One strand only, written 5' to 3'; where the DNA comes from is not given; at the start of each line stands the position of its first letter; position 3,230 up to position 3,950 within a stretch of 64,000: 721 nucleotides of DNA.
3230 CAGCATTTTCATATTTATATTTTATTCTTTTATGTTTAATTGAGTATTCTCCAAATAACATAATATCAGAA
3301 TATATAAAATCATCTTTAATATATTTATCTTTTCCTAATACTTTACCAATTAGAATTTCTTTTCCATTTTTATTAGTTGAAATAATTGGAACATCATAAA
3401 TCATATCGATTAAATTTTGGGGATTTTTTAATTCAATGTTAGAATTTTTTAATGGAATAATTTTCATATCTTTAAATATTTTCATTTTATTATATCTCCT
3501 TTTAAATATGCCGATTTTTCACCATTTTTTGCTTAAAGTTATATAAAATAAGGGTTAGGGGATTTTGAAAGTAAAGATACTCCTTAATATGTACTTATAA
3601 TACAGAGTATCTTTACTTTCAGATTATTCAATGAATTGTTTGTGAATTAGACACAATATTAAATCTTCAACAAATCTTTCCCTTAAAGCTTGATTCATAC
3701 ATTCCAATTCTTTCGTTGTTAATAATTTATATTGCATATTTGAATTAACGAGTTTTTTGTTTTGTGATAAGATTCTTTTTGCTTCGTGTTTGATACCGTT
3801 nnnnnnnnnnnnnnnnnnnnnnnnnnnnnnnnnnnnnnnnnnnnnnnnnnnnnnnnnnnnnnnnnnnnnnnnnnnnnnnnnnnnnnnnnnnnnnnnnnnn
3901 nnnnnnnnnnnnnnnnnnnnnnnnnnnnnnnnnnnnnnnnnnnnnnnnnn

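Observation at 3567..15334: Conserved 50-bp palindromic element present twice (3567-3620 and 15287-15334), bracketing the 11.7-kb leftward early block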

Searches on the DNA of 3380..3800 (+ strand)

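Call 5: search_dna_similar(query=window:3400-3800:+, collection=phages, mode=near, max_rows=30)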
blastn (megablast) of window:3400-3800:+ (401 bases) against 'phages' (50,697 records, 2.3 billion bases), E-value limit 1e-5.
No match.

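Call 27: search_rna_families(source=window, start=3380, end=3720, threshold=evalue, max_evalue=10)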
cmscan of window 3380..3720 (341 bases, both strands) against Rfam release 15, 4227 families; matches with E-value up to 10: 11.
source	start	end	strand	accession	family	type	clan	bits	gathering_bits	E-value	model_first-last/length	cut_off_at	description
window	3565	3620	-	RF03731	mir-7371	Gene; miRNA;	-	23.2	62.6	0.067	1-59/59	no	mir-7371 microRNA precursor family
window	3597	3666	-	RF04330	snoMe28S-C3422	Gene; snRNA; snoRNA; CD-box;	-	20.9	80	3.5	1-79/79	no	Drosophila C/D box small nucleolar RNA snoMe28S-C3422 family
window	3425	3458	+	RF01379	CRISPR-DR66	Gene; CRISPR;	CL00014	20.4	45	0.33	1-37/37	no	CRISPR RNA direct repeat element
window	3559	3627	-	RF04237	mir-1490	Gene; miRNA;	-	19.7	75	0.04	1-77/77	no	mir-1490 microRNA precursor family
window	3565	3624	+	RF03339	mir-3047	Gene; miRNA;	-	19.4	53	0.27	1-61/61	no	mir-3047 microRNA precursor family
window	3565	3622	+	RF04145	MIR8706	Gene; miRNA;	-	17.6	95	0.94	1-101/101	no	MIR8706 microRNA precursor family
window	3537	3621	-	RF03159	RAGATH-7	Gene; sRNA;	-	16.1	111.8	0.21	1-208/208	no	RAGATH-7 RNA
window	3555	3644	+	RF01283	snoU30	Gene; snRNA; snoRNA; CD-box;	CL00052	15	45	5.3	1-86/86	no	Small nucleolar RNA U30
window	3567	3622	+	RF04146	mir-4742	Gene; miRNA;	-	14.6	85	8.3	1-85/85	no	mir-4742 microRNA precursor family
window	3562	3622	-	RF04097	MIR2630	Gene; miRNA;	-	11.7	144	8.4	3-229/229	no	MIR2630 microRNA precursor family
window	3649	3720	-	RF00459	MPMV_package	Cis-reg;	-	10.7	54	4.8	187-279/279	5'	Mason-Pfizer monkey virus packaging signal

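Call 88: build_rna_model(alignment_id=A3, structure=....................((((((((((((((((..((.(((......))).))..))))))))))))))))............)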
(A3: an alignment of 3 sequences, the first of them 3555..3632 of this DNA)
Model R1 built from alignment A3 (3 sequences, 86 columns); structure: as given.
model positions 78; base pairs 21; branch points 0; effective number of sequences 1.6; information 0.726 bits per position. Calibrated on 0.2 Mb of random sequence (short: E-values are rough).
structure used (alignment columns):
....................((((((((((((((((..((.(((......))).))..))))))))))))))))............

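Call 90: search_with_rna_model(model_id=R1, sources=[window, L081, L085, L086, L087, L091, L092, L096, L098, L101, L102, L103, L104, L110, L088], max_evalue=10, show_alignments=6)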
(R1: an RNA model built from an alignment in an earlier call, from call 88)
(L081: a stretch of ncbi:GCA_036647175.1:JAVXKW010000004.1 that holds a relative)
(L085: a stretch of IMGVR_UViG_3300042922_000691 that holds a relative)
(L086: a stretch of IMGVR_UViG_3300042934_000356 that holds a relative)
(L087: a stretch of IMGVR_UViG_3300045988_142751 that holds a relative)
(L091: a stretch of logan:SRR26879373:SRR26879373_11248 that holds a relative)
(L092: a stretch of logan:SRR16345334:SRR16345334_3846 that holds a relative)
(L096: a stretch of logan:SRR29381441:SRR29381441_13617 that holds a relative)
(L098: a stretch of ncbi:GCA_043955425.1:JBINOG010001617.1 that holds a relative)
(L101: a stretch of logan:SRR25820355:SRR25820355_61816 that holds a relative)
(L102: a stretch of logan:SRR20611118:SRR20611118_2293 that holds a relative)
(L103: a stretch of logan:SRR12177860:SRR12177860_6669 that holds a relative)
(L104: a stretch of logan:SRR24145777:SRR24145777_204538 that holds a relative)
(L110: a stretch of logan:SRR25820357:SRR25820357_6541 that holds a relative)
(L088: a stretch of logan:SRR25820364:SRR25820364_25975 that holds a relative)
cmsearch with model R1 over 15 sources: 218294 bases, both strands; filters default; matches with E-value up to 10: 17.
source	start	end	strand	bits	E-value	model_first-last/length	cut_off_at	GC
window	3555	3632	-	103.4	1.6e-20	1-78/78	no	0.26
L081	10985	11062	+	103.4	1.6e-20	1-78/78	no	0.26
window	15272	15349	-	100.8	6.1e-20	1-78/78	no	0.24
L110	8280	8357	-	100.8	6.1e-20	1-78/78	no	0.24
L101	1308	1385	+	96.3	7e-19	1-78/78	no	0.24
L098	4635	4712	+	49.4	5e-08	1-78/78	no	0.24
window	3557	3632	+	41.9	2.8e-06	1-78/78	no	0.26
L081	10985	11060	-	41.9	2.8e-06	1-78/78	no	0.26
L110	8281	8357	+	41.3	3.8e-06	1-78/78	no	0.25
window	15273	15349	+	41.3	3.8e-06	1-78/78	no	0.25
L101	1308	1384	-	37.3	3.2e-05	1-78/78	no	0.25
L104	3230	3284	+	16.8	1.8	14-65/78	no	0.2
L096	7028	7091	-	16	2.7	1-78/78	no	0.22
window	1915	1996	-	14.7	5.4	1-78/78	no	0.23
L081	12622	12703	+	14.7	5.4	1-78/78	no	0.23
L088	2761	2830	-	14.7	5.6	1-78/78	no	0.31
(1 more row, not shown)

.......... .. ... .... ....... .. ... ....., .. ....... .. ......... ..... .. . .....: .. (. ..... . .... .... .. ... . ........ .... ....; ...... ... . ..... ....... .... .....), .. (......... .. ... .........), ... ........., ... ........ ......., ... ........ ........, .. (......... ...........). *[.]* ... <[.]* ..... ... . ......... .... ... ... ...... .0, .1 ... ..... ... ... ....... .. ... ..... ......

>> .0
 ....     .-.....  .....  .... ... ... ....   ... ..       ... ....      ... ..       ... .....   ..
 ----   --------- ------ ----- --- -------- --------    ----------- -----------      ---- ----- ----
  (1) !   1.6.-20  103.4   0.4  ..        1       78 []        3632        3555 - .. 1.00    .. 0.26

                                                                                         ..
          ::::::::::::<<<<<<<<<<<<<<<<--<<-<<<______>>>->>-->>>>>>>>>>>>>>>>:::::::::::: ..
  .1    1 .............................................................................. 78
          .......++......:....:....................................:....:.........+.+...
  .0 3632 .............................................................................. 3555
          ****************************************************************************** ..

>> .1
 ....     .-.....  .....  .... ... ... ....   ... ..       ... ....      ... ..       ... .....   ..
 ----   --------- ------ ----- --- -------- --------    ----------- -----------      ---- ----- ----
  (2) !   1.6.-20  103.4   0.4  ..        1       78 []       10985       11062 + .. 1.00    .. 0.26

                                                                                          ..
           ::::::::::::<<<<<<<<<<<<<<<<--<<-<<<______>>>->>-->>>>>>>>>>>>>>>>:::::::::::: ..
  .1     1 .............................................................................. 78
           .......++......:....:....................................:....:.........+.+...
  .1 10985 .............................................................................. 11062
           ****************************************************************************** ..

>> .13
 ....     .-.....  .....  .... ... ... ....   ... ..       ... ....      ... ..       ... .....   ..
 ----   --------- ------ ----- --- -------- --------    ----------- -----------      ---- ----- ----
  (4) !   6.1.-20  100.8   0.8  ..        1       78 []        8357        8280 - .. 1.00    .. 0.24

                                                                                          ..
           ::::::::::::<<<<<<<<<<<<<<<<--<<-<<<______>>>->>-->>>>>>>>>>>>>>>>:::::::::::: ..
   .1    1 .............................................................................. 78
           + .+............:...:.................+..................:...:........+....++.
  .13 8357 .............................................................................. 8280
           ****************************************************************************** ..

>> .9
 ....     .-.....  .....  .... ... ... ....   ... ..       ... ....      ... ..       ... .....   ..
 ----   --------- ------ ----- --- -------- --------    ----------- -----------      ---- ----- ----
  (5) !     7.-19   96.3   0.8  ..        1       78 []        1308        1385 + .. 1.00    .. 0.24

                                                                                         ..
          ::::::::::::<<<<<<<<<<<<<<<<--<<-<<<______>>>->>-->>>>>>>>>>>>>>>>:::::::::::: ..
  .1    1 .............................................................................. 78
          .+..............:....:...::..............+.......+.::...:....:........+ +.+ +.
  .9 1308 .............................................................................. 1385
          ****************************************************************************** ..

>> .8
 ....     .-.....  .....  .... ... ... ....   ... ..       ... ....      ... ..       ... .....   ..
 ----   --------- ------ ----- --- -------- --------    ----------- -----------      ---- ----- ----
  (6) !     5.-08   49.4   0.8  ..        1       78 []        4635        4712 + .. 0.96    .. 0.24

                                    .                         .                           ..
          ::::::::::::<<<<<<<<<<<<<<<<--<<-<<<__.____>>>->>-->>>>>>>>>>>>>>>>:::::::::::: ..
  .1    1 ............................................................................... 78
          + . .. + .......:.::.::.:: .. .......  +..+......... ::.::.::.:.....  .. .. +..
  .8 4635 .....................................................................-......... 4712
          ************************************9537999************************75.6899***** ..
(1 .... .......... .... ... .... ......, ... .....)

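Call 106: build_rna_model(alignment_id=A4, structure=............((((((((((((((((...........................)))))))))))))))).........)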
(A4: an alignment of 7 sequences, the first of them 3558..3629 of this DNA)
Model R2 built from alignment A4 (7 sequences, 80 columns); structure: as given.
model positions 72; base pairs 16; branch points 0; effective number of sequences 4.02; information 0.783 bits per position. Calibrated on 0.2 Mb of random sequence (short: E-values are rough).
structure used (alignment columns):
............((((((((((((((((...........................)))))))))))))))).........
